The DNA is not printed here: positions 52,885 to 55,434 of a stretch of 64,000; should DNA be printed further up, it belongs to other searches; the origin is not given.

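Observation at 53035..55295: Fur-controlled fusion of a periplasmic cytochrome c to an FTR1 iron permease with a His-rich cytoplasmic tail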

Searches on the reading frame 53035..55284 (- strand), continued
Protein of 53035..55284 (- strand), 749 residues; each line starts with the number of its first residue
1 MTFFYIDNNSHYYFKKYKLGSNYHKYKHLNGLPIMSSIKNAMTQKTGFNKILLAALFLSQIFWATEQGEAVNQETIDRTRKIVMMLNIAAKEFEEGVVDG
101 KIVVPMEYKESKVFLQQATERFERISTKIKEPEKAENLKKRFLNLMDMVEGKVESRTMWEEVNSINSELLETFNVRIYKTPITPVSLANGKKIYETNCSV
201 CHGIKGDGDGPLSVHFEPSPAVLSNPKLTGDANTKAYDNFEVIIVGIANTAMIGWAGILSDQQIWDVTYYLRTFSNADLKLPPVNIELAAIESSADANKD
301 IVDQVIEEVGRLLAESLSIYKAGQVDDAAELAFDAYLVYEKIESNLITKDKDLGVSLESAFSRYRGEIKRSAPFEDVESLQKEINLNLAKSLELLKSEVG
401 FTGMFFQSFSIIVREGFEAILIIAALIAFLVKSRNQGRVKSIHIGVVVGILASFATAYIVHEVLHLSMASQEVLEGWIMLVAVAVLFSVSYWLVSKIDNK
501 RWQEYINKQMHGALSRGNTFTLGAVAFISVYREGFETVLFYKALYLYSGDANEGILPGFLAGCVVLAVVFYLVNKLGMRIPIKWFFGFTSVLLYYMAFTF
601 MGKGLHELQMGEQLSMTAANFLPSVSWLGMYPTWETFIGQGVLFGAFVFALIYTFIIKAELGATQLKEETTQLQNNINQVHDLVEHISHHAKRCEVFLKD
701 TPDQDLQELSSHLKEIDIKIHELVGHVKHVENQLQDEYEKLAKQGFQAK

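Call 9: search_solved_structures(query=window:53035-55182:-, max_evalue=1, show_alignments=2)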
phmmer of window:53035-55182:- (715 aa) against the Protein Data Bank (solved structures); distinct sequences matched with E-value up to 1: 40.
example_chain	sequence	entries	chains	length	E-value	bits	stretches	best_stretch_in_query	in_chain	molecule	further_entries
6h5l_B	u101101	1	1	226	2.9e-15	58.8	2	154-244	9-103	Conserved hypothetical cytochrome protein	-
8snh_G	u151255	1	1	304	0.00013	23.6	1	152-249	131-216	Cbb3-type cytochrome c oxidase subunit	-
6lod_E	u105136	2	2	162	0.00018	23.1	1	146-237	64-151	Cytochrome c domain-containing protein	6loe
6f0k_E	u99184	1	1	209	0.00027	22.6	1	145-241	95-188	Quinol:cytochrome c oxidoreductase monoheme cytochrome subunit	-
7vzg_C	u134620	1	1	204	0.0017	19.9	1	144-245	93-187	Cytochrome c, mono-and diheme variants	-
7vzr_C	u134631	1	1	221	0.0019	19.7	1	144-245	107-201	Cytochrome c, mono-and diheme variants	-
7oaa_A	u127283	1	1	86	0.0025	19.4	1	653-700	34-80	General control transcription factor GCN4,conserved hypothetical protein residues 311-335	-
7oac_A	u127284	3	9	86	0.0031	19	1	640-700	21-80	General control transcription factor GCN4,conserved hypothetical protein residues 311-335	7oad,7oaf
9vr0_A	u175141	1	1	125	0.0078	17.7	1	146-239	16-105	Cytochrome c552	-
7oah_A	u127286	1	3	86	0.0083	17.6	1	656-700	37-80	General control transcription factor GCN4,conserved hypothetical protein residues 311-335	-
7o9u_A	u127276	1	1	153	0.014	16.9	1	146-239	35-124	Cytochrome c552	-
9wcx_U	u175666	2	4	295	0.021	16.3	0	153-174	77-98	Cytochrome bc1 complex cytochrome c subunit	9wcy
4c46_A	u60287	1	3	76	0.025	16.1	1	638-700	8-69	GENERAL CONTROL PROTEIN GCN4, GENERAL CONTROL PROTEIN GCN4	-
6tr1_A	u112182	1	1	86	0.052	15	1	152-237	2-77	Cytochrome c6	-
1c6o_A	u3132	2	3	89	0.064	14.7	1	152-239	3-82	CYTOCHROME C6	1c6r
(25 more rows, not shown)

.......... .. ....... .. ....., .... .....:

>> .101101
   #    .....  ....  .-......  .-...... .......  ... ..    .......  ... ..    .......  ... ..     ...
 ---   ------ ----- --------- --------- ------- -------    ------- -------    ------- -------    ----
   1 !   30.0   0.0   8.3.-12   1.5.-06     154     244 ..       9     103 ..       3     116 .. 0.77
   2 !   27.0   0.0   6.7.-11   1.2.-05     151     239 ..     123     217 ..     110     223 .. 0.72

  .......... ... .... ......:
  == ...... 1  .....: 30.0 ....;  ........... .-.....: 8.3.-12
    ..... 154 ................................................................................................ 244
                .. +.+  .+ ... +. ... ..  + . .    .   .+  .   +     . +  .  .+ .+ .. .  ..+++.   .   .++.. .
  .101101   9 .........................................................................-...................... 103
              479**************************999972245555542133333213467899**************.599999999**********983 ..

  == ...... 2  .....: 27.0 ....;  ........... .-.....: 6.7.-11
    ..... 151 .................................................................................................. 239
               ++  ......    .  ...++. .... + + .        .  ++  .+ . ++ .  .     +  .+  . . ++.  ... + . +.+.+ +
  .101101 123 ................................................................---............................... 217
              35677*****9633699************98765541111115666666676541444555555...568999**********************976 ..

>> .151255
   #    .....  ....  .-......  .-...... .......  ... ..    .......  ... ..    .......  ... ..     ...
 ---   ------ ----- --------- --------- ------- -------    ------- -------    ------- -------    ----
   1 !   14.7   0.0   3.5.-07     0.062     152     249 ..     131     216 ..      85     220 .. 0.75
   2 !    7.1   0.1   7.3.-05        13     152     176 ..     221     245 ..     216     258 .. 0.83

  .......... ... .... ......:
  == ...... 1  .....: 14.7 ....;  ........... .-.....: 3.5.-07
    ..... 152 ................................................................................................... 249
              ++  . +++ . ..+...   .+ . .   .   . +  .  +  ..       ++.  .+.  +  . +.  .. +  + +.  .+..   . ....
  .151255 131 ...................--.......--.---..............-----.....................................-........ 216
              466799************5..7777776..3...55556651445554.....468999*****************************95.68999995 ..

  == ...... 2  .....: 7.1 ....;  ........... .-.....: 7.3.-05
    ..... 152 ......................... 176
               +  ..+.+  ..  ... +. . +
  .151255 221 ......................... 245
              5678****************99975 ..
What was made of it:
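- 54466..54723 (-): Class-I cytochrome c domain (aa 188-273), with CSVCH at 54679-54693 and invariant Met252 at 54529-54531. PDB sequence hit 6h5l_B at 2.9e-15 (call 9).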

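Call 22: search_protein_representatives(protein=window:53035-55182:-)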
Query: 715 residues. Proteins with E-value up to 0.001 (for the whole library): 9161; up to 1e-10: 2582; up to 1e-30: 950. The best 150 are listed.
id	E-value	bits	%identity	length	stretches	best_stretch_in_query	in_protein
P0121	1.0e-238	810.4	55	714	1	33-713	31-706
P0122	3.7e-188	643.4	65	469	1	253-709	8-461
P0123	2.5e-147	508.4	55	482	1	16-456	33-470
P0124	2.6e-135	468.8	79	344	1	362-626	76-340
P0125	1.2e-127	443.5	37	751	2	265-710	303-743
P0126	3.3e-120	418.8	54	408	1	253-626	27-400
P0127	4.1e-119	415.2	38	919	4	268-698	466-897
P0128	1.3e-113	397.0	65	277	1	445-708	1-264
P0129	3.9e-112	392.2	37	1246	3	258-703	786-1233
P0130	8.3e-110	384.5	37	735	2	149-624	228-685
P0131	2.2e-108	379.8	39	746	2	262-616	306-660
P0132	2.5e-108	379.6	40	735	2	275-620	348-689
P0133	2.8e-107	376.1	52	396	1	36-396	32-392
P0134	1.3e-106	373.9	34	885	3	266-634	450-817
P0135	2.5e-105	369.7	35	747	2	255-709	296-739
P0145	3.5e-95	336.2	42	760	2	257-626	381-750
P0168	1.1e-86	308.1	39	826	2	230-621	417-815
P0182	1.1e-81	291.6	39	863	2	251-625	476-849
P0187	4.4e-80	286.3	38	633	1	261-701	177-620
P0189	1.7e-79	284.4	36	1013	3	272-621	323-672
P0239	1.1e-68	248.6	30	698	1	44-707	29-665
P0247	1.8e-67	244.6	32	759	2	278-700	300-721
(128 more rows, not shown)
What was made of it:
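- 54100..54390 (-): Periplasmic four-helix bundle 2 (aa 299-395), with invariant Y336, E340, E343 (an ExxE motif) and E358. This module plus the core is the part shared with most relatives (call 22).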

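Call 26: search_dna_similar(query=window:53035-55182:-, collection=plasmids, mode=protein, max_rows=40)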
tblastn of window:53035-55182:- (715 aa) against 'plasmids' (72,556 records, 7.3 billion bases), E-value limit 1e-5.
Records with a match: 986; places in all: 1014; records where one place covers at least 80% of the query: 46.
Best place of each record, by identity: <60% 986.
By first word of the organism name: Escherichia 798; Sphingobium 27; Klebsiella 23; Cupriavidus 16; Sphingomonas 11; Priestia 10; Ralstonia 9; Novosphingobium 8; Xanthomonas 6; Shigella 5; and 43 more.
By predicted mobility (MOB-suite, as given by PLSDB): conjugative 743; mobilizable 137; non-mobilizable 106.
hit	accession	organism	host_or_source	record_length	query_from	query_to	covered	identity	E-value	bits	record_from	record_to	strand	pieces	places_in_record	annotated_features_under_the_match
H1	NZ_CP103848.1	Xanthomonas hortorum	Pelargonium x hortorum,cell culture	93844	8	708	98%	28.7%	3e-72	263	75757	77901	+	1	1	FTR1 family protein | cation transporter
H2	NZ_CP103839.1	Xanthomonas hortorum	Pelargonium x hortorum,cell culture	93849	8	708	98%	28.7%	3e-72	263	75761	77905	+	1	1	FTR1 family protein | cation transporter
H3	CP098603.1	Xanthomonas hortorum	geranium,cell culture,leaf sample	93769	16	708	97%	28.1%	2e-55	274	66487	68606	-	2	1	cation transporter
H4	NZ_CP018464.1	Xanthomonas euvesicatoria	Capsicum frutescens,pathogen ...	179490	46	656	85%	29.3%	8e-69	253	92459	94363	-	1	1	FTR1 family protein | cation transporter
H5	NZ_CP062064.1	Janthinobacterium sp. HH102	whole organism,water rainwater-tap ...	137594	22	626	85%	29.4%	9e-61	229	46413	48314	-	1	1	cytochrome c/FTR1 family iron permease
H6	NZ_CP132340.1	Janthinobacterium sp. J1-1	pure culture,Mixed solution of sediment ...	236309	22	626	85%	29.4%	9e-61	229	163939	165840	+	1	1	cytochrome c/FTR1 family iron permease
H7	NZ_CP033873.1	Caulobacter sp. FWC26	whole organism,isolated from activated ...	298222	1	619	87%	28.6%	9e-56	214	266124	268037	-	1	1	cytochrome c/FTR1 family iron permease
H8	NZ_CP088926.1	Rhodanobacter denitrificans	soil,well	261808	11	606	83%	29.2%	4e-57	218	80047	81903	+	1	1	FTR1 family protein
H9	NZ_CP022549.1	Sphingorhabdus sp. YGSMI21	cell culture,West sea sediment in South ...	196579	8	606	84%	28.9%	2e-59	226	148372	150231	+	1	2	cytochrome c/FTR1 family iron permease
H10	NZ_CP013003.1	Caulobacter henricii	pond water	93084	19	613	83%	29.0%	2e-51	201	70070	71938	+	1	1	FTR1 family protein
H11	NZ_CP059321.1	Rhizorhabdus wittichii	Enrichment culture,Wastewater treatment ...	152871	1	610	85%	28.0%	2e-49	195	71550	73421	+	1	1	cytochrome c/FTR1 family iron permease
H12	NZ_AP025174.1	Cupriavidus sp. P-10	-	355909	11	631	87%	27.5%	6e-60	227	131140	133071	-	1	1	cytochrome c/FTR1 family iron permease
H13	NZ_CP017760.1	Cupriavidus necator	whole organism,soil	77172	16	606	83%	28.9%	4e-49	194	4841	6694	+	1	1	cytochrome c/FTR1 family iron permease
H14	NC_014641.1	Achromobacter xylosoxidans A8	-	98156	16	606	83%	28.9%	4e-49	194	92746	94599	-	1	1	cytochrome c/FTR1 family iron permease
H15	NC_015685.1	Afipia carboxidovorans OM5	-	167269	46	619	80%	29.6%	1e-59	226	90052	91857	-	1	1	cytochrome c/FTR1 family iron permease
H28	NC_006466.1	Cupriavidus metallidurans CH34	-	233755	11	621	85%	27.1%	6e-55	212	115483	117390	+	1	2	FTR1 family protein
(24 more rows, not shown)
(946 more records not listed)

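Call 27: get_annotated_region(hit=H28, flank=5000)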
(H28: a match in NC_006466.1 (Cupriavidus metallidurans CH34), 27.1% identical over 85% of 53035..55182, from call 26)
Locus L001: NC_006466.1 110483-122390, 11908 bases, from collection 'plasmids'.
description: Cupriavidus metallidurans CH34 plasmid pMOL30, complete sequence
organism: Cupriavidus metallidurans CH34 (NCBI taxid 266264)
taxonomy: Bacteria; Pseudomonadota; Betaproteobacteria; Burkholderiales; Burkholderiaceae; Cupriavidus; Cupriavidus metallidurans; Cupriavidus metallidurans CH34
host: -; source: -; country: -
typing (MOB-suite, as given by PLSDB): conjugative; replicon rep_cluster_332; relaxase MOBP,MOBP; mating-pair formation MPF_F
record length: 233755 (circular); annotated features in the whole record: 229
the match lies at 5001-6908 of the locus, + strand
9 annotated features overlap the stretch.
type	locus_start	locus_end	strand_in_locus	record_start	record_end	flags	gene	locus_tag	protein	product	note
CDS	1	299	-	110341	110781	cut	-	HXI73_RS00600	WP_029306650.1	hypothetical protein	-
CDS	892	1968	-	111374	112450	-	lspA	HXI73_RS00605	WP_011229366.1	signal peptidase II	GO:0009306 - protein secretion [Evidence IEA]; GO:0006508 - proteolysis [Evidence IEA]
CDS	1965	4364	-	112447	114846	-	-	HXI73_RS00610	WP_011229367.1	heavy metal translocating P-type ATPase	-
CDS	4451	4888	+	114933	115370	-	cadR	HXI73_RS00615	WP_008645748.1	Cd(II)/Pb(II)-responsive transcriptional regulator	GO:0045893 - positive regulation of DNA-templated transcription [Evidence IEA]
CDS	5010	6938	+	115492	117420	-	-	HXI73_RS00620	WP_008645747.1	FTR1 family protein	GO:0034755 - iron ion transmembrane transport [Evidence IEA]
CDS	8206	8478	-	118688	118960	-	-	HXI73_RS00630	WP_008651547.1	hypothetical protein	-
CDS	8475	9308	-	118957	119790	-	-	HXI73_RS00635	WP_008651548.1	AAA family ATPase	-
CDS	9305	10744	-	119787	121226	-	-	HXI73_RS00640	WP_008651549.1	IS481 family transposase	-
CDS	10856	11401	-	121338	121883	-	-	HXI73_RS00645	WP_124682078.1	transposase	-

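Call 28: get_annotated_region(hit=H1, flank=5000)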
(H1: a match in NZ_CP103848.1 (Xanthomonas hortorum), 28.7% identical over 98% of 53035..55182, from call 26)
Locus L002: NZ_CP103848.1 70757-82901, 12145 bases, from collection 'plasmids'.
description: Xanthomonas hortorum pv. pelargonii strain 22-315 plasmid unnamed1, complete sequence
organism: Xanthomonas hortorum (NCBI taxid 453602)
taxonomy: Bacteria; Pseudomonadota; Gammaproteobacteria; Lysobacterales; Lysobacteraceae; Xanthomonas; Xanthomonas hortorum
host: -; source: Pelargonium x hortorum,cell culture; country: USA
typing (MOB-suite, as given by PLSDB): conjugative; replicon rep_cluster_156,rep_cluster_1991; relaxase MOBF,MOBP; mating-pair formation MPF_T
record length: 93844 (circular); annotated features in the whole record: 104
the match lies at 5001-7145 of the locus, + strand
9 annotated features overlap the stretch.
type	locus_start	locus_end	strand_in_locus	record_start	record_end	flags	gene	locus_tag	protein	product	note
CDS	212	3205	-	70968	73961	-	-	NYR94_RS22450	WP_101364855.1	Tn3 family transposase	-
CDS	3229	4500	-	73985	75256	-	-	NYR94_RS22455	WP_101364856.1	site-specific integrase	GO:0015074 - DNA integration [Evidence IEA]; GO:0006310 - DNA recombination [Evidence IEA]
CDS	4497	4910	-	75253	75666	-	-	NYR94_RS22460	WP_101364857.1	helix-turn-helix domain-containing protein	-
CDS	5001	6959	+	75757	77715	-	-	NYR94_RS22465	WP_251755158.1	FTR1 family protein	GO:0034755 - iron ion transmembrane transport [Evidence IEA]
CDS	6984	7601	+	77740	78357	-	-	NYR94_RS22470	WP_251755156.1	cation transporter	GO:0006812 - monoatomic cation transport [Evidence IEA]; GO:0055085 - transmembrane transport [Evidence IEA]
CDS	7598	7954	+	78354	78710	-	-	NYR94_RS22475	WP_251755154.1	hypothetical protein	-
CDS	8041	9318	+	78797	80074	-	-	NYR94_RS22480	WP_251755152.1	TolC family protein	GO:0055085 - transmembrane transport [Evidence IEA]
CDS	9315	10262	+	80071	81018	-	-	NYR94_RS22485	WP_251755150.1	efflux RND transporter periplasmic adaptor subunit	GO:0006810 - transport [Evidence IEA]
CDS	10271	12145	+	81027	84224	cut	-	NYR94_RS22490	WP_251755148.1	CusA/CzcA family heavy metal efflux RND transporter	-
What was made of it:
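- On plasmids the family sits in heavy-metal clusters next to MerR-type regulators, P-type ATPases and RND or CDF efflux genes (calls 26-28).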

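Call 37: find_encoding_contigs(protein=P0031, flank=4000, max_places=2)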
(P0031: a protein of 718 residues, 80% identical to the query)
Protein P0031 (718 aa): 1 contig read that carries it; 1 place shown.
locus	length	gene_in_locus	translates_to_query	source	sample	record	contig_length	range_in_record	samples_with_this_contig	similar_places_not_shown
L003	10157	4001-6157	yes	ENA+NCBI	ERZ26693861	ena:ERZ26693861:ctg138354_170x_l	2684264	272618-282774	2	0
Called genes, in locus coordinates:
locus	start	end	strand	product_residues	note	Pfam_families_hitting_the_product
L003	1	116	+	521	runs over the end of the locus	PF03023:MurJ, PF01554:MatE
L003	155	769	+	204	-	PF00702:Hydrolase, PF12710:HAD (weak)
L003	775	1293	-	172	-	PF08239:SH3_3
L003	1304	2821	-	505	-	PF02074:Peptidase_M32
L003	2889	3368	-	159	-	PF13441:Gly-zipper_YMGG (faint), PF05433:Rick_17kDa_Anti (weak)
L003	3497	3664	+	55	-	-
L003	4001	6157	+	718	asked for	PF00034:Cytochrom_C, PF13442:Cytochrome_CBB3, PF03239:FTR1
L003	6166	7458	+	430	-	PF03929:PepSY_TM, PF16357:PepSY_TM_like_2 (faint), PF14870:PSII_BNR, PF02012:BNR (faint), PF15902:Sortilin-Vps10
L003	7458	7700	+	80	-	-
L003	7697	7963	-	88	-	-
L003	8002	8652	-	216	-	PF01081:Aldolase, PF02581:TMP-TENI (faint)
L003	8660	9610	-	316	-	PF00682:HMGL-like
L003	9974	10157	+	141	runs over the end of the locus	PF01878:EVE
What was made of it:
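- Closest known: PepSY_TM reductases. Same: The protein encoded downstream in most Nitrospinota has PepSY_TM helices (call 37) and is co-transcribed with an iron permease behind a Fur box.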

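Call 38: find_encoding_contigs(protein=P0112, flank=4000, max_places=2)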
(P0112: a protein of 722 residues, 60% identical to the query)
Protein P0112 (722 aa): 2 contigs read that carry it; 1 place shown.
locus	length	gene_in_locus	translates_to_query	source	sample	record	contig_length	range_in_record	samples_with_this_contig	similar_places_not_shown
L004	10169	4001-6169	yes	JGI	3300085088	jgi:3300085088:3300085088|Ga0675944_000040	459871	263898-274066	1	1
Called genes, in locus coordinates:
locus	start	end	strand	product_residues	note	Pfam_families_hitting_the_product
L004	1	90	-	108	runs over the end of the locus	PF06305:LapA_dom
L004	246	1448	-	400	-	-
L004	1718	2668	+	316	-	PF00581:Rhodanese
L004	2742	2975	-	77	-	-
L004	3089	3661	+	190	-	PF22381:Staph_reg_Sar_Rot (weak), PF01047:MarR (weak), PF12802:MarR_2, PF13463:HTH_27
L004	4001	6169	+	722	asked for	PF00034:Cytochrom_C (weak), PF13442:Cytochrome_CBB3, PF03239:FTR1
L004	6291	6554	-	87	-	-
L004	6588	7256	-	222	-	PF01081:Aldolase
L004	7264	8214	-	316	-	PF00682:HMGL-like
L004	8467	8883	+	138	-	PF01878:EVE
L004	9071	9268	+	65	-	-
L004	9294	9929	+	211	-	-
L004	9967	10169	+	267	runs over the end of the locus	-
